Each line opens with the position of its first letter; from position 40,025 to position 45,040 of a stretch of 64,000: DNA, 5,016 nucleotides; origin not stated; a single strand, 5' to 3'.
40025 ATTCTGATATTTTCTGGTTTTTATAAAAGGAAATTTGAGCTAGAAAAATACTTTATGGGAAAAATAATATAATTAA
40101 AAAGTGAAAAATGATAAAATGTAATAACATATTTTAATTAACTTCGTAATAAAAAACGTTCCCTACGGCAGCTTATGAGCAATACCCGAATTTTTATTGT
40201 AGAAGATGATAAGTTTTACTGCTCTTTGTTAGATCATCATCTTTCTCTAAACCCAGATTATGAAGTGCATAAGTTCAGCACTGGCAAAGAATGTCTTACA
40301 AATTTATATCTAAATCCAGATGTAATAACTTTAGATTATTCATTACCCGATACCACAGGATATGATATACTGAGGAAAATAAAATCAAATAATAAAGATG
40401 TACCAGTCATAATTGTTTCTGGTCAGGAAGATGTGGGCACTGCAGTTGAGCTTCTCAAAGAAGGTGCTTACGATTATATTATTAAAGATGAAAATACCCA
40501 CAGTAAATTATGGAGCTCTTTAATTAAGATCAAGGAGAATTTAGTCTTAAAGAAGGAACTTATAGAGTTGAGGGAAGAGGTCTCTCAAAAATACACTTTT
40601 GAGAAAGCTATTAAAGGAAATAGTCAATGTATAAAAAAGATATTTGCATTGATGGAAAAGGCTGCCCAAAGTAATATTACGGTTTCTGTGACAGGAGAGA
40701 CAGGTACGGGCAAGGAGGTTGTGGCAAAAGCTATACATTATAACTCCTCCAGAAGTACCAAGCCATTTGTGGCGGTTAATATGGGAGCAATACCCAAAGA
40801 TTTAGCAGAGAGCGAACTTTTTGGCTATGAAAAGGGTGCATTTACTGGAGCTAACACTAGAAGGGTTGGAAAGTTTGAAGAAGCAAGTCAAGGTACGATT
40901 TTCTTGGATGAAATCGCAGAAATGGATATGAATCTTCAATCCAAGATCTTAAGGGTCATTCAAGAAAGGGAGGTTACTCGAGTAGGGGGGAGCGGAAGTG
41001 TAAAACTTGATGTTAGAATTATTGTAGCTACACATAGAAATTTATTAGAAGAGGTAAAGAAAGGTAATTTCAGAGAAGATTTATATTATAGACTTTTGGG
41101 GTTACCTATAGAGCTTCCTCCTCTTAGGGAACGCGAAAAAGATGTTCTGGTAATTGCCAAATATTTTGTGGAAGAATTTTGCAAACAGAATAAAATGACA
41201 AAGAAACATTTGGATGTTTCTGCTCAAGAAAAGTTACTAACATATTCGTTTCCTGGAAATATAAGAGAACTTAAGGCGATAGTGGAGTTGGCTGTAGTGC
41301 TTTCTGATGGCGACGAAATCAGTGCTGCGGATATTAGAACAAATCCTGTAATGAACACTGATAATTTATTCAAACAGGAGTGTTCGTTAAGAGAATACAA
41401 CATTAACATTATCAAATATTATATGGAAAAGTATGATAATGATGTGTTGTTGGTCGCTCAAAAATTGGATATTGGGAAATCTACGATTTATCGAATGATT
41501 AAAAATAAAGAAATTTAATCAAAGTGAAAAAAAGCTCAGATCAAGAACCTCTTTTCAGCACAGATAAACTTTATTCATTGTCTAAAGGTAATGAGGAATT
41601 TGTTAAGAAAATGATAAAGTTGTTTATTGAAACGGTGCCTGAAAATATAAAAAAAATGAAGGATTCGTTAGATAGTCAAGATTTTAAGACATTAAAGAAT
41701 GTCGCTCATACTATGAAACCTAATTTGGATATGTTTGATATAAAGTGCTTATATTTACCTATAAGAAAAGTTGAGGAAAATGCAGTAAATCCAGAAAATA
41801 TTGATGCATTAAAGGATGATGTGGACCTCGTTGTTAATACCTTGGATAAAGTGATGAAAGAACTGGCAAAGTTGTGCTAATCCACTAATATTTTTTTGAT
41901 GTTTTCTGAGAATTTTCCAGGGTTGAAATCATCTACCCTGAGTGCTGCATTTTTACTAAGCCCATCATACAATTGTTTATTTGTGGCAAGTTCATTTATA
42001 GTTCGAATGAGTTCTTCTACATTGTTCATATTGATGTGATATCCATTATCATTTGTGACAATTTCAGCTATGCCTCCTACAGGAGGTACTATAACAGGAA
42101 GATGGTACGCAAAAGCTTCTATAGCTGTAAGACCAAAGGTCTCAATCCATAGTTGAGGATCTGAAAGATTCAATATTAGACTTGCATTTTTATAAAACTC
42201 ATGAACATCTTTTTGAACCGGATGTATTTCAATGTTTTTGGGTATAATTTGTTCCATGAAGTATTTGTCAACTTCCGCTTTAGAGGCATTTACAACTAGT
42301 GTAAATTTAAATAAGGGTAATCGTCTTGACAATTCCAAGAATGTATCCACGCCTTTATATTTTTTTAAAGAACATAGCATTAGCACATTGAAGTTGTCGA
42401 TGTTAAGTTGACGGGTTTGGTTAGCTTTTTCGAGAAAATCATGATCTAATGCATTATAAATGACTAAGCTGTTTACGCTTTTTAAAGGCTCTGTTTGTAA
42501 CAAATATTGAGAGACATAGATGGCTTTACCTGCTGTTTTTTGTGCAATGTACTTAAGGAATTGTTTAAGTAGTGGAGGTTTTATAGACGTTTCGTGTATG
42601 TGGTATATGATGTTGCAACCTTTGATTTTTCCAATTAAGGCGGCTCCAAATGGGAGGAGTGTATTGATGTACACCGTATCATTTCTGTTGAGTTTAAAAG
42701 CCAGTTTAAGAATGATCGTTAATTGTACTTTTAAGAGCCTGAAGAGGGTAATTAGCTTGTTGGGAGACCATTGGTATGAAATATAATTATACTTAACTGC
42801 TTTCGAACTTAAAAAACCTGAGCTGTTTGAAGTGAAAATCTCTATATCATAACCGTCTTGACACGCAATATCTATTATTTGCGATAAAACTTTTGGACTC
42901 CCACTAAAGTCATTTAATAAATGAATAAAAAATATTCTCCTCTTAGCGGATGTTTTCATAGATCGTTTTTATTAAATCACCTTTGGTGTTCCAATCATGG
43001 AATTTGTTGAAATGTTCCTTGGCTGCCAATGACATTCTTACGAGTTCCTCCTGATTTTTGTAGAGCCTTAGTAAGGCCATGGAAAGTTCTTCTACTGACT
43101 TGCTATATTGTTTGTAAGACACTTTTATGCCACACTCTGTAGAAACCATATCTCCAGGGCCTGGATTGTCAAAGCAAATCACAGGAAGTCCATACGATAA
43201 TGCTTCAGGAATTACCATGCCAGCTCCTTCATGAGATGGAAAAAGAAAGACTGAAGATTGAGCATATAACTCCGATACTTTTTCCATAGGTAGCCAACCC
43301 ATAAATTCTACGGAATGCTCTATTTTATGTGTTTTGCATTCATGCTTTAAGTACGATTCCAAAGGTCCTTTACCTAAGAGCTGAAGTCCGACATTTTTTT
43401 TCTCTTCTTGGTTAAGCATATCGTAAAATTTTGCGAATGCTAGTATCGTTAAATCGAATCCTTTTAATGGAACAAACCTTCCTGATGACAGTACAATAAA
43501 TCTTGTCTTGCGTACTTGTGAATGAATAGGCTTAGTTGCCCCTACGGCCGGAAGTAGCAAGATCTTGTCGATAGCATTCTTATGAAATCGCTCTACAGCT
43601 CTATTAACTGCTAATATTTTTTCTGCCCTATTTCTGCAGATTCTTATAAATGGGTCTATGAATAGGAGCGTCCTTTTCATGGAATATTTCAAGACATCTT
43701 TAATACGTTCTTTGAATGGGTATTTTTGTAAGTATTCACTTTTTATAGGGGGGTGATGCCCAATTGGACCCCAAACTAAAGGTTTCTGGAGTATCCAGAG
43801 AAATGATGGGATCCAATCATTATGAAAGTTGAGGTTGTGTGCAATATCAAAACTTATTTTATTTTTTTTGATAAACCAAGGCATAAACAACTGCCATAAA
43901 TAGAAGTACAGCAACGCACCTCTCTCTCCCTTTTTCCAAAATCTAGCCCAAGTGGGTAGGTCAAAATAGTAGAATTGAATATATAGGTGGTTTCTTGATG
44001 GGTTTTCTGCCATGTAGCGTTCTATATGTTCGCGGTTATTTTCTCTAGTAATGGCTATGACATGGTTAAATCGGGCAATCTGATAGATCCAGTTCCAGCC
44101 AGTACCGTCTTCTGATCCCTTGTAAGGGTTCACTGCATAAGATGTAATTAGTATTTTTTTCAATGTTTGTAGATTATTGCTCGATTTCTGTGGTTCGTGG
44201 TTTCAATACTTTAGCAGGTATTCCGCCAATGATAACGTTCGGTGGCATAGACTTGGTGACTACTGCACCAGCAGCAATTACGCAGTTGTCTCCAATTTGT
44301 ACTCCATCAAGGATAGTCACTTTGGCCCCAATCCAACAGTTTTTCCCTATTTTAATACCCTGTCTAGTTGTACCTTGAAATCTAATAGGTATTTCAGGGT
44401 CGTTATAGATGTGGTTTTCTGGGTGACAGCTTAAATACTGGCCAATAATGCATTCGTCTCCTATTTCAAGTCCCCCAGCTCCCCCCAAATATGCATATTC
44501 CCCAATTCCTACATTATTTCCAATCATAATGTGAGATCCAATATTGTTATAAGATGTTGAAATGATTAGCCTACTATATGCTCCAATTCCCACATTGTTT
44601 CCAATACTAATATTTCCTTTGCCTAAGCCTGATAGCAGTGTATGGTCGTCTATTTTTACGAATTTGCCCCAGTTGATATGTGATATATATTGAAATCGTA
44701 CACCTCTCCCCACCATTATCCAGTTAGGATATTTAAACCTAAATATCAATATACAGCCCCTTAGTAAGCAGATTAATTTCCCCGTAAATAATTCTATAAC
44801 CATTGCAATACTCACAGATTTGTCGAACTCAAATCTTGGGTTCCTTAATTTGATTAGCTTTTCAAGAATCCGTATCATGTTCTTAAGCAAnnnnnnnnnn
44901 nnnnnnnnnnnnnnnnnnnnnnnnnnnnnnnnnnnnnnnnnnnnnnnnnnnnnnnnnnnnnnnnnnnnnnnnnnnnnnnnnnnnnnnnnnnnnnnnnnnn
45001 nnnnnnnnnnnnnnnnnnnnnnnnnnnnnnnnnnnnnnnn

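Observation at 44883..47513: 876-aa kinase + nucleotidyltransferase-like + P-loop kinase fusion as first gene of an EPS glycosyltransferase operon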

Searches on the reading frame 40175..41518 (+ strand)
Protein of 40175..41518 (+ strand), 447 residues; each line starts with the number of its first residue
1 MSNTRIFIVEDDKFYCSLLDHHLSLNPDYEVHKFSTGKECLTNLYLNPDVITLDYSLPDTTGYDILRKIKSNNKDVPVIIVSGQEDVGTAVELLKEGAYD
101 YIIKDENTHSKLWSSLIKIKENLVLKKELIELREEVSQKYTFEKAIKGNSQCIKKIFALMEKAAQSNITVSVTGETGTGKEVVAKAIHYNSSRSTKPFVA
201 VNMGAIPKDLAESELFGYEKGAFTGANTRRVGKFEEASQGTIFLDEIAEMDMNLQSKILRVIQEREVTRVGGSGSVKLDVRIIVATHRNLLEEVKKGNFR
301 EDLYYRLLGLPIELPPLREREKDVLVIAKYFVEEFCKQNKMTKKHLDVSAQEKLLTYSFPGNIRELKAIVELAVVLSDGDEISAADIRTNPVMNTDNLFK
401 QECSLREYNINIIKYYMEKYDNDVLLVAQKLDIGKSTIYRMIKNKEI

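Call 16: search_protein_families(library=pfam, proteins=[window:40175-41518:+], max_evalue=0.001)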
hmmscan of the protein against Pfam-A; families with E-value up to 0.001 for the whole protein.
window:40175-41518:+ (447 aa): 6 families
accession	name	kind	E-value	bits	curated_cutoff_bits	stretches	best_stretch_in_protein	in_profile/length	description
PF00158.32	Sigma54_activat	-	3.4e-69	232.3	20.2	1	147-312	2-167/168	Sigma-54 interaction domain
PF14532.12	Sigma54_activ_2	-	1.7e-23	83.8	25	1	148-317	2-138/138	Sigma-54 interaction domain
PF00072.30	Response_reg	-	4.1e-21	75.7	30.2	1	6-107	1-102/111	Response regulator receiver domain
PF25601.1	AAA_lid_14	-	4.3e-19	68.5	27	1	318-390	1-73/87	AAA+ ATPase lid domain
PF07724.20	AAA_2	-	1.2e-05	25.9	27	1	168-287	4-123/166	AAA domain (Cdc48 subfamily)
PF07728.20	AAA_5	-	9e-05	22.9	22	1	172-289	4-124/139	AAA domain (dynein-related subfamily)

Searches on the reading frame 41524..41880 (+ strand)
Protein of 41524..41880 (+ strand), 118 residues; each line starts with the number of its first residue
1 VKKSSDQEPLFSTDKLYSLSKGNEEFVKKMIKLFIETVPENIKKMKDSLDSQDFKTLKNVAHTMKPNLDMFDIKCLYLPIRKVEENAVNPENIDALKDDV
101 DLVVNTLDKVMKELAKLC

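Call 16: search_protein_families(library=pfam, proteins=[window:41524-41880:+], max_evalue=0.001)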
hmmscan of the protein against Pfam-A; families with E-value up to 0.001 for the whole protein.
window:41524-41880:+ (118 aa): 2 families
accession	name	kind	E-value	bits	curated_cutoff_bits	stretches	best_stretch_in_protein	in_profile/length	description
PF01627.28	Hpt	-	1.7e-07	31.8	24.6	1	30-104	2-82/84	Hpt domain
PF08831.15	MHCassoc_trimer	-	0.00087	19.8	25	0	29-62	18-51/69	Class II MHC-associated invariant chain trimerisation domain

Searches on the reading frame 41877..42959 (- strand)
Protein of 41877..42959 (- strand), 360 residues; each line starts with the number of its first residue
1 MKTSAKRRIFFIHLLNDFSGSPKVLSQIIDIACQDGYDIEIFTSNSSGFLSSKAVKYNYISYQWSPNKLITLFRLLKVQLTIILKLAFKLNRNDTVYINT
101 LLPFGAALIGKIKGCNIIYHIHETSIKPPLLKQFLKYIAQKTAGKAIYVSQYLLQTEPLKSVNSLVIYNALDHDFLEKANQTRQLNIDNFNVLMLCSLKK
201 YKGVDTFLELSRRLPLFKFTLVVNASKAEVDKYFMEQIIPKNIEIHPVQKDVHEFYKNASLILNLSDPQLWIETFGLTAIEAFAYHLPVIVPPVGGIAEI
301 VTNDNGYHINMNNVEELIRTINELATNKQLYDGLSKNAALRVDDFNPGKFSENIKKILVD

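Call 5: search_protein_families(library=pfam, proteins=[window:41877-42959:-], max_evalue=0.01)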
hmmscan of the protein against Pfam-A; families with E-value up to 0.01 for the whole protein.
window:41877-42959:- (360 aa): 4 families
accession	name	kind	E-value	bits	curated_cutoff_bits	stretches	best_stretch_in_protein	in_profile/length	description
PF00534.26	Glycos_transf_1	-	9.9e-20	71.2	26.4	1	188-339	14-170/172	Glycosyl transferases group 1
PF13692.12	Glyco_trans_1_4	-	5.2e-15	56.4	27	1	191-327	3-142/142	Glycosyl transferases group 1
PF13439.12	Glyco_transf_4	-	0.00012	22.5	28.5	1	34-173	17-168/170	Glycosyltransferase Family 4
PF20706.3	GT4-conflict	-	0.00015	21.3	26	1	243-304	263-323/385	Family 4 Glycosyltransferase in conflict systems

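Call 6: search_protein_families(library=ncbifam, proteins=[window:41877-42959:-], max_evalue=0.01)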
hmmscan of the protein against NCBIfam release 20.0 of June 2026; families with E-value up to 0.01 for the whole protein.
window:41877-42959:- (360 aa): 23 families
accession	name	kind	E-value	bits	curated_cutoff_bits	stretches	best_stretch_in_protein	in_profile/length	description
TIGR03999.1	thiol_BshA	equivalog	5.4e-14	51.9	273.7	1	166-348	171-360/375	N-acetyl-alpha-D-glucosaminyl L-malate synthase BshA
NF049988.1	MGlcDAGSynMgs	equivalog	2.2e-10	40.4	400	1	192-357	216-383/398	alpha-monoglucosyldiacylglycerol synthase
NF047880.1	glyco_SdgA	exception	2.4e-10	39.6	800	1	91-357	215-486/488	serine-aspartate repeat adhesin O-glycosyltransferase SdgA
NF041876.1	EPS_EpsE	equivalog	8.7e-09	35.1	400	1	271-342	304-376/389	exopolysaccharide biosynthesis GT4 family glycosyltransferase EpsE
NF053787.1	GlcN_PG_synth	equivalog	1.8e-07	30.4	480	1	273-330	272-329/361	N-acetylglucosaminyl phosphatidylglycerol synthase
TIGR02472.1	sucr_P_syn_N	equivalog_domain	2.7e-07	29.8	576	1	248-338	326-417/439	sucrose-phosphate synthase, putative, glycosyltransferase domain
TIGR03088.1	stp2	hypoth_equivalog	6.4e-07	28.7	409.05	1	225-342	239-353/374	TIGR03088 family PEP-CTERM/XrtA system glycosyltransferase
NF012028.0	PRK15484.1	subfamily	1.3e-06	27.8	618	1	117-332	124-349/380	lipopolysaccharide N-acetylglucosaminyltransferase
TIGR02468.1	sucrsPsyn_pln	equivalog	3.4e-06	25.1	1143.95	1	246-341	555-651/1051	sucrose-phosphate synthase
TIGR02470.1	sucr_synth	equivalog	4.9e-06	25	810.4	1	272-342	653-728/784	sucrose synthase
NF047684.1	TeichurnBiosyTuaC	equivalog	6.9e-06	25.2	550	1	187-338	217-365/391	teichuronic acid biosynthesis protein TuaC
NF038255.1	exopoly_VpsD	equivalog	1.4e-05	24.1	300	1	132-299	146-319/381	VpsD family glycosyltransferase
TIGR03449.1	mycothiol_MshA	equivalog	1.6e-05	24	462.5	1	249-346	294-388/406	D-inositol-3-phosphate glycosyltransferase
TIGR02149.1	glgA_Coryne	subfamily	2.5e-05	23.6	302.4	1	183-343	196-371/391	glycogen synthase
NF049987.1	DaglGlyslTfaseDgs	equivalog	7.4e-05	21.8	500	1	178-329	147-297/332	processive diacylglycerol alpha-glucosyltransferase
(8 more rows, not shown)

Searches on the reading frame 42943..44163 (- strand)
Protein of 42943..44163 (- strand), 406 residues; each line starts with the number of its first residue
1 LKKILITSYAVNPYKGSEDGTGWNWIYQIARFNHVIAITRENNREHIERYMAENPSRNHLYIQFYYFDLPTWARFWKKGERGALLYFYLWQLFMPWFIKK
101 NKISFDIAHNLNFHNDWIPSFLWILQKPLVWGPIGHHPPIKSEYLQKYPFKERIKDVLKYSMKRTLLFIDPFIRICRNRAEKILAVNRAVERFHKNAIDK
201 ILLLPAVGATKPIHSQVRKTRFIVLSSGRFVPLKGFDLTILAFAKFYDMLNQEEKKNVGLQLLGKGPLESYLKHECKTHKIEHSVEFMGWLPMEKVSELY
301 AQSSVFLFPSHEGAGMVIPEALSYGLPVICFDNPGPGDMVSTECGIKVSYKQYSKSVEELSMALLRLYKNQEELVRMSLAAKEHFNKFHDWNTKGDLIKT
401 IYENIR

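Call 5: search_protein_families(library=pfam, proteins=[window:42943-44163:-], max_evalue=0.01)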
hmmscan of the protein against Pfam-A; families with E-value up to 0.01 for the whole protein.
window:42943-44163:- (406 aa): 4 families
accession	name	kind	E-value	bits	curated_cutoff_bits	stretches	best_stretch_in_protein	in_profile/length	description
PF00534.26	Glycos_transf_1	-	1.1e-28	100.4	26.4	1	216-383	10-171/172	Glycosyl transferases group 1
PF13692.12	Glyco_trans_1_4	-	3.9e-22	79.5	27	1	222-370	2-142/142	Glycosyl transferases group 1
PF20706.3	GT4-conflict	-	4.4e-09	36.2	26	1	205-347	179-327/385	Family 4 Glycosyltransferase in conflict systems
PF13524.12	Glyco_trans_1_2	-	0.0088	16.4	25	0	274-393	27-137/144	Glycosyl transferase-like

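Call 6: search_protein_families(library=ncbifam, proteins=[window:42943-44163:-], max_evalue=0.01)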
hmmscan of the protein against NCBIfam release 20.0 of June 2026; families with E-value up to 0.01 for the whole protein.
window:42943-44163:- (406 aa): 30 families (the best 25 are shown)
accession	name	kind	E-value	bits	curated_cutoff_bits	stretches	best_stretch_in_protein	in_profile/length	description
NF041879.1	EPS_EpsH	equivalog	7.1e-18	64.5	800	1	151-403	163-414/431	exopolysaccharide biosynthesis glycosyltransferase EpsH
TIGR04157.1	glyco_rSAM_CFB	subfamily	5.5e-16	58.6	400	1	219-393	225-397/406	TIGR04157 family glycosyltransferase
NF041876.1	EPS_EpsE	equivalog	3.4e-14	52.9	400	1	212-387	205-378/389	exopolysaccharide biosynthesis GT4 family glycosyltransferase EpsE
TIGR03088.1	stp2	hypoth_equivalog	3.7e-14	52.6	409.05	1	185-403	156-371/374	TIGR03088 family PEP-CTERM/XrtA system glycosyltransferase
TIGR03999.1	thiol_BshA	equivalog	1.5e-12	47.1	273.7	1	182-393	161-361/375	N-acetyl-alpha-D-glucosaminyl L-malate synthase BshA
NF007396.0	PRK09922.1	equivalog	1.5e-11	43.8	385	1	250-370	206-326/361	lipopolysaccharide 1,6-galactosyltransferase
TIGR03449.1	mycothiol_MshA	equivalog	2.9e-09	36.3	462.5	1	218-404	217-402/406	D-inositol-3-phosphate glycosyltransferase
NF047880.1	glyco_SdgA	exception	3.8e-09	35.6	800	1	226-391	320-477/488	serine-aspartate repeat adhesin O-glycosyltransferase SdgA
TIGR04063.1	stp3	hypoth_equivalog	2.1e-08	33.5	442.05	1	227-405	219-395/397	TIGR04063 family PEP-CTERM/XrtA system glycosyltransferase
NF047684.1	TeichurnBiosyTuaC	equivalog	3.9e-08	32.6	550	1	221-392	219-376/391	teichuronic acid biosynthesis protein TuaC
NF053787.1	GlcN_PG_synth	equivalog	5.2e-08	32.1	480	1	291-404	250-358/361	N-acetylglucosaminyl phosphatidylglycerol synthase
NF049988.1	MGlcDAGSynMgs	equivalog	8.8e-08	31.9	400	1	217-389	209-372/398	alpha-monoglucosyldiacylglycerol synthase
TIGR04047.1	MSMEG_0565_glyc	hypoth_equivalog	1.3e-06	27.8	259.85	1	272-394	245-363/373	MSMEG_0565 family glycosyltransferase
NF038295.1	EPS_HpsP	equivalog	1.5e-06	27.5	550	1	216-405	202-387/388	hormogonium polysaccharide biosynthesis glycosyltransferase HpsP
TIGR02918.1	TIGR02918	equivalog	3.4e-06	26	574.6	1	169-368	271-465/500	accessory Sec system glycosyltransferase GtfA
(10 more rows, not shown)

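Call 79: search_protein_families(library=padloc, proteins=[window:42943-44163:-], max_evalue=0.01)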
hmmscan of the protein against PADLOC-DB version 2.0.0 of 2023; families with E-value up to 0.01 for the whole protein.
window:42943-44163:- (406 aa): 1 family
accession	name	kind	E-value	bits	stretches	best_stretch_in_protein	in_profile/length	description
PDLC03514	REase_II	-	0.0047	14.2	1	153-203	310-359/386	Type II restriction enzyme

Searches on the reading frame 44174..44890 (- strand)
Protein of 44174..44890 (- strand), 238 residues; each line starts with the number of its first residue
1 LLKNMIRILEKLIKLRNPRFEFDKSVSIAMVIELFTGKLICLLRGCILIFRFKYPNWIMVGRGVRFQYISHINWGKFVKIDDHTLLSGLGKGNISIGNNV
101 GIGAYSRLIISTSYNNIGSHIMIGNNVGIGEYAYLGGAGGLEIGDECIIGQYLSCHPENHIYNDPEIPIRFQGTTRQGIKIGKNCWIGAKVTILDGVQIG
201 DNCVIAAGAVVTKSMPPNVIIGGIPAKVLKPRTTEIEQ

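Call 5: search_protein_families(library=pfam, proteins=[window:44174-44890:-], max_evalue=0.01)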
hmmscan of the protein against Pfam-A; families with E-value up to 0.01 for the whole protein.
window:44174-44890:- (238 aa): 4 families
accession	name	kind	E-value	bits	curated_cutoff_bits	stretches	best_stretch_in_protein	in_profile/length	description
PF00132.30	Hexapep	-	1.1e-17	63.3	27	1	178-213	1-36/36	Bacterial transferase hexapeptide (six repeats)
PF14602.12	Hexapep_2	-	2.7e-13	49.8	27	1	179-213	2-34/34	Hexapeptide repeat of succinyl-transferase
PF25084.1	LbH_EIF2B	-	1.5e-05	25.4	54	1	160-214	3-56/105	EIF2B subunit epsilon LbH domain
PF21711.3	DCTN5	-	0.0025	17.9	40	1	178-226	107-151/182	Dynactin subunit 5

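Call 6: search_protein_families(library=ncbifam, proteins=[window:44174-44890:-], max_evalue=0.01)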
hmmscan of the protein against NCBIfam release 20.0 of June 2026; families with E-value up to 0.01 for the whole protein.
window:44174-44890:- (238 aa): 46 families (the best 25 are shown)
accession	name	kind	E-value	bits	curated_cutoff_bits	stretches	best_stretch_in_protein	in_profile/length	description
NF007240.0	PRK09677.1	equivalog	2.3e-23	82.7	243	1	94-235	44-187/192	putative lipopolysaccharide biosynthesis O-acetyl transferase WbbJ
NF007797.0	PRK10502.1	subfamily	1.8e-21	76.6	192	1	121-234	73-181/183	WcaF family extracellular polysaccharide biosynthesis acetyltransferase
NF007076.0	PRK09527.1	equivalog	6.4e-16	58.4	347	1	178-230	131-183/203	galactoside O-acetyltransferase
NF007499.0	PRK10092.1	equivalog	2.6e-15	56.7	314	1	144-230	97-181/183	maltose O-acetyltransferase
TIGR03308.1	phn_thr-fam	hypoth_equivalog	2.3e-14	53.7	201.65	1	175-234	105-164/204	phosphonate metabolim protein, transferase hexapeptide repeat family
TIGR03570.1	NeuD_NnaD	subfamily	4.3e-14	52.6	160.8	1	118-227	97-202/202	NeuD/PglB/VioB family sugar acetyltransferase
NF000311.1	Vat_ABCDEFH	equivalog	4.4e-14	52.5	300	1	177-233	109-165/201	Vat family streptogramin A O-acetyltransferase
NF000101.1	stregram_VatA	exception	1.7e-13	50.8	450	1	176-233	116-173/219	streptogramin A O-acetyltransferase Vat(A)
TIGR04008.1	WcaF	equivalog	1.9e-13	50.7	326.3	1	121-232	72-178/180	colanic acid biosynthesis acetyltransferase WcaF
NF041874.1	EPS_EpsC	equivalog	1.9e-13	50.4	150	1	119-230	60-165/168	serine O-acetyltransferase EpsC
NF000490.1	chloram_CatB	equivalog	5.5e-13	48.7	350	1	129-235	59-167/210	type B chloramphenicol O-acetyltransferase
NF058585.1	HptprglPActTf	PfamEq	8.4e-13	48.2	300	1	179-234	107-162/172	heptaprenylglyceryl phosphate O-acetyltransferase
NF050158.1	CarbAnhydGPos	equivalog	2.4e-12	46.9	250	1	145-233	59-144/172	gamma carbonic anhydrase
NF033468.1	stregram_VatI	exception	2.8e-12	46.9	415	1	180-233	114-167/208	streptogramin A O-acetyltransferase Vat(I)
NF038307.1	EPS_acetyl_HpsU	equivalog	3.3e-12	46.4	305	1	120-231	71-177/178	hormogonium polysaccharide biosynthesis acetyltransferase HpsU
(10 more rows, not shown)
